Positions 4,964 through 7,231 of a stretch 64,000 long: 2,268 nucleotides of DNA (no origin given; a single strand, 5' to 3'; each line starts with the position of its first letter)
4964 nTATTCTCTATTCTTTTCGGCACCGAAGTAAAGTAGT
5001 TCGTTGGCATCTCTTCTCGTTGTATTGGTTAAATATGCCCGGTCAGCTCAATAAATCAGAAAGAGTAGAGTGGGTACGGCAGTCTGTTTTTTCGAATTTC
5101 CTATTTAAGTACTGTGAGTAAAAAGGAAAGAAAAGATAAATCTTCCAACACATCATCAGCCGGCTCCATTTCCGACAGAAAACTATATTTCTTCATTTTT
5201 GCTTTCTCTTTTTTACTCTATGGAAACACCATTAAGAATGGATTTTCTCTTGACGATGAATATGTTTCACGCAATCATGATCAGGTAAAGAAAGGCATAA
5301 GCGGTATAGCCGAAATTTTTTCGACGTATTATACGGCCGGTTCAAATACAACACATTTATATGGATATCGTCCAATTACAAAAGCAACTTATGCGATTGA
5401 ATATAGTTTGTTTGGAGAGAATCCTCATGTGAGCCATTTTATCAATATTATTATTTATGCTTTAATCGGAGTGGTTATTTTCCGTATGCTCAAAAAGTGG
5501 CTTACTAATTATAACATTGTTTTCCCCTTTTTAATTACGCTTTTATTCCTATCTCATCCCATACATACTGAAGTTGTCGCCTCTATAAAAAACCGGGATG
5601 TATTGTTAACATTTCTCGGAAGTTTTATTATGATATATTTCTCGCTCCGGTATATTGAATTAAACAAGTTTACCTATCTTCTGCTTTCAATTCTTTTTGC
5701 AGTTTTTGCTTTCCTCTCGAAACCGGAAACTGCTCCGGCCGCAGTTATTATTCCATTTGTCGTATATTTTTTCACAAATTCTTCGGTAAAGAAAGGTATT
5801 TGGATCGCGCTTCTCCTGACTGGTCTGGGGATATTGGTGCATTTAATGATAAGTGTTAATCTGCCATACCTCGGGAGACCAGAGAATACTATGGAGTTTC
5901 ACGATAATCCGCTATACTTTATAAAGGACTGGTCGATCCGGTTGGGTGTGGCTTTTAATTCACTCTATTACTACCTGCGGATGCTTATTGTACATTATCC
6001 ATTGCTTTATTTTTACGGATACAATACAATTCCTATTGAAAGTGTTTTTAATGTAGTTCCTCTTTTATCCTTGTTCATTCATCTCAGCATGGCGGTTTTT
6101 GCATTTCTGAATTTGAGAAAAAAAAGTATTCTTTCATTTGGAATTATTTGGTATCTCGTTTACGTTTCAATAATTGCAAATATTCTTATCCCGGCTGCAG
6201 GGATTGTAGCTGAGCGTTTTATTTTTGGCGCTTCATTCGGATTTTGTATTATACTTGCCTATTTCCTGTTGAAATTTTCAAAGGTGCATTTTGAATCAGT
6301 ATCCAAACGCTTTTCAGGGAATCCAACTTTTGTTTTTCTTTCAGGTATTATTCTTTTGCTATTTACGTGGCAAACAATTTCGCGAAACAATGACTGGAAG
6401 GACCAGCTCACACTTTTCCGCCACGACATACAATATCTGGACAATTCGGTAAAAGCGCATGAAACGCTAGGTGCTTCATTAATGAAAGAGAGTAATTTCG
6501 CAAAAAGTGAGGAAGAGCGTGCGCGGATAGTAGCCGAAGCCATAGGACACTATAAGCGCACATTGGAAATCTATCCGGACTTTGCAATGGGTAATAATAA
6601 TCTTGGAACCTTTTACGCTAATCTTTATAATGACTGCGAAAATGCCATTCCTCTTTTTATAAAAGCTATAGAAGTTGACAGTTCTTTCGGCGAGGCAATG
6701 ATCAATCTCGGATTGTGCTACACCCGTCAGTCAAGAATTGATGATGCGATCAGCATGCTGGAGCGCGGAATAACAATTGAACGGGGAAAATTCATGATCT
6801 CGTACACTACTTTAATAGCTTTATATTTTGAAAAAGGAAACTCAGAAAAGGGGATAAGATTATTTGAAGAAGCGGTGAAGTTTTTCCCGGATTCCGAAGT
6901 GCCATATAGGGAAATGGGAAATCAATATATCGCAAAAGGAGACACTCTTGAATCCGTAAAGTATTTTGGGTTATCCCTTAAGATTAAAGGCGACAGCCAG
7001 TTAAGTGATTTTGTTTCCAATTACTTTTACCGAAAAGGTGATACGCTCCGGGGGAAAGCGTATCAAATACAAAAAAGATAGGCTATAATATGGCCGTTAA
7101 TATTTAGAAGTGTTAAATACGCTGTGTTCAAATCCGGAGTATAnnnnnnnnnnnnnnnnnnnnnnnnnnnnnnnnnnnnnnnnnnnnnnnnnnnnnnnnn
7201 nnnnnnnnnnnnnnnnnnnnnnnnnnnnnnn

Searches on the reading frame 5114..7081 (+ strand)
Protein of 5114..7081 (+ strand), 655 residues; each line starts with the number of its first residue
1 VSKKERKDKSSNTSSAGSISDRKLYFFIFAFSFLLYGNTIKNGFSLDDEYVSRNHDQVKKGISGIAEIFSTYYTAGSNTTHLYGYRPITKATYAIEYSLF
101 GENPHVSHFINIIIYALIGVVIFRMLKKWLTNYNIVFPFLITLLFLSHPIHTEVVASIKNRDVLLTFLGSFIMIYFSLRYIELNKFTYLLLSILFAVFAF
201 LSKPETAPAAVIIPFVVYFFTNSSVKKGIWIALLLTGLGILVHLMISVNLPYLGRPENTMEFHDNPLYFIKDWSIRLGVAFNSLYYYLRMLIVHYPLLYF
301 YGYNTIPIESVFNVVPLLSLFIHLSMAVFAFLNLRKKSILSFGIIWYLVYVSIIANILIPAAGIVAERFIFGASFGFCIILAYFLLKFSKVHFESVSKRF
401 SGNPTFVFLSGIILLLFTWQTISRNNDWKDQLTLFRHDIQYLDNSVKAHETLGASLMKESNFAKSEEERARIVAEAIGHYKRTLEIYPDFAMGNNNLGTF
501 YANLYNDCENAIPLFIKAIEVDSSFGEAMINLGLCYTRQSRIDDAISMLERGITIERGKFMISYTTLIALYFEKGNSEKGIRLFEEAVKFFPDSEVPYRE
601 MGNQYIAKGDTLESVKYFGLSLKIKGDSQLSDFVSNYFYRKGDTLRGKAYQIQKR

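Call 3: search_protein_families(library=pfam, proteins=[window:5114-7081:+], max_evalue=0.01)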
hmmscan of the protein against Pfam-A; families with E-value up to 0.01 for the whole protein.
window:5114-7081:+ (655 aa): 14 families
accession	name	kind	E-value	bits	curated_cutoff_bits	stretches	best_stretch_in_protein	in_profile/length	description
PF00515.34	TPR_1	-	2.9e-13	49.5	27.8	1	527-556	2-31/34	Tetratricopeptide repeat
PF07719.23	TPR_2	-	2.4e-11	43.3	27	0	570-593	10-33/34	Tetratricopeptide repeat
PF13431.12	TPR_17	-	6.7e-10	38.9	24.4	0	514-546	1-33/34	Tetratricopeptide repeat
PF13424.12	TPR_12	-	2.1e-09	37.8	30.1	1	493-555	5-74/77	Tetratricopeptide repeat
PF13181.12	TPR_8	-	2.4e-07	30.8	25.7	0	527-557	2-32/34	Tetratricopeptide repeat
PF13231.12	PMT_2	-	2.5e-07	31.5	26.1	1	92-245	9-159/160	Dolichyl-phosphate-mannose-protein mannosyltransferase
PF13414.12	TPR_11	-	5e-07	29.8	26.8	0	475-502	12-39/42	TPR repeat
PF13174.12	TPR_6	-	2.5e-06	28.2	26.3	0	527-551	1-25/33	Tetratricopeptide repeat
PF14559.12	TPR_19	-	7.4e-06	26.6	25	1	509-552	8-51/68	Tetratricopeptide repeat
PF13432.12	TPR_16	-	2.2e-05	25.3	32.7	1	506-549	11-54/65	Tetratricopeptide repeat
PF13428.12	TPR_14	-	7.6e-05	23.5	23.5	0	566-601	6-41/44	Tetratricopeptide repeat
PF01535.26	PPR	-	0.00022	21.7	25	1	562-588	1-27/31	PPR repeat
PF13176.12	TPR_7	-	0.00047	20.5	27.9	0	528-555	1-30/36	Tetratricopeptide repeat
PF13041.12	PPR_2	-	0.0029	18.1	30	0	562-587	4-29/50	PPR repeat family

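Call 4: search_protein_families(library=ncbifam, proteins=[window:5114-7081:+], max_evalue=0.01)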
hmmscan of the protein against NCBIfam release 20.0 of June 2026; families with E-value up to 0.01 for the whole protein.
window:5114-7081:+ (655 aa): 7 families
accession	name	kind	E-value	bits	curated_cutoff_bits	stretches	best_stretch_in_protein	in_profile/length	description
NF033762.1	social_mot_Tgl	equivalog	6.7e-14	51.8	225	1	472-619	46-194/252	social motility TPR repeat lipoprotein Tgl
NF040959.1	MamA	equivalog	4.1e-13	49.2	200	2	506-618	85-196/204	magnetosome protein MamA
TIGR02521.1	type_IV_pilW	equivalog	6.6e-09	35.6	154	1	475-558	83-167/234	type IV pilus biogenesis/stability protein PilW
TIGR02917.1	PEP_TPR_lipo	equivalog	2.6e-08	32.3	312.2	1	507-628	378-498/899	XrtA/PEP-CTERM system TPR-repeat protein PrsT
NF033920.0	C39_PA2778_fam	equivalog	3.3e-05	23.4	150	0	572-627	167-222/255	PA2778 family cysteine peptidase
TIGR00756.2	PPR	repeat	0.00011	22.1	20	0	562-588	1-27/35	pentatricopeptide repeat protein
NF047507.1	TPR_BatC_Lepto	exception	0.0061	16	175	0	572-629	69-130/214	TPR repeat-containing protein BatC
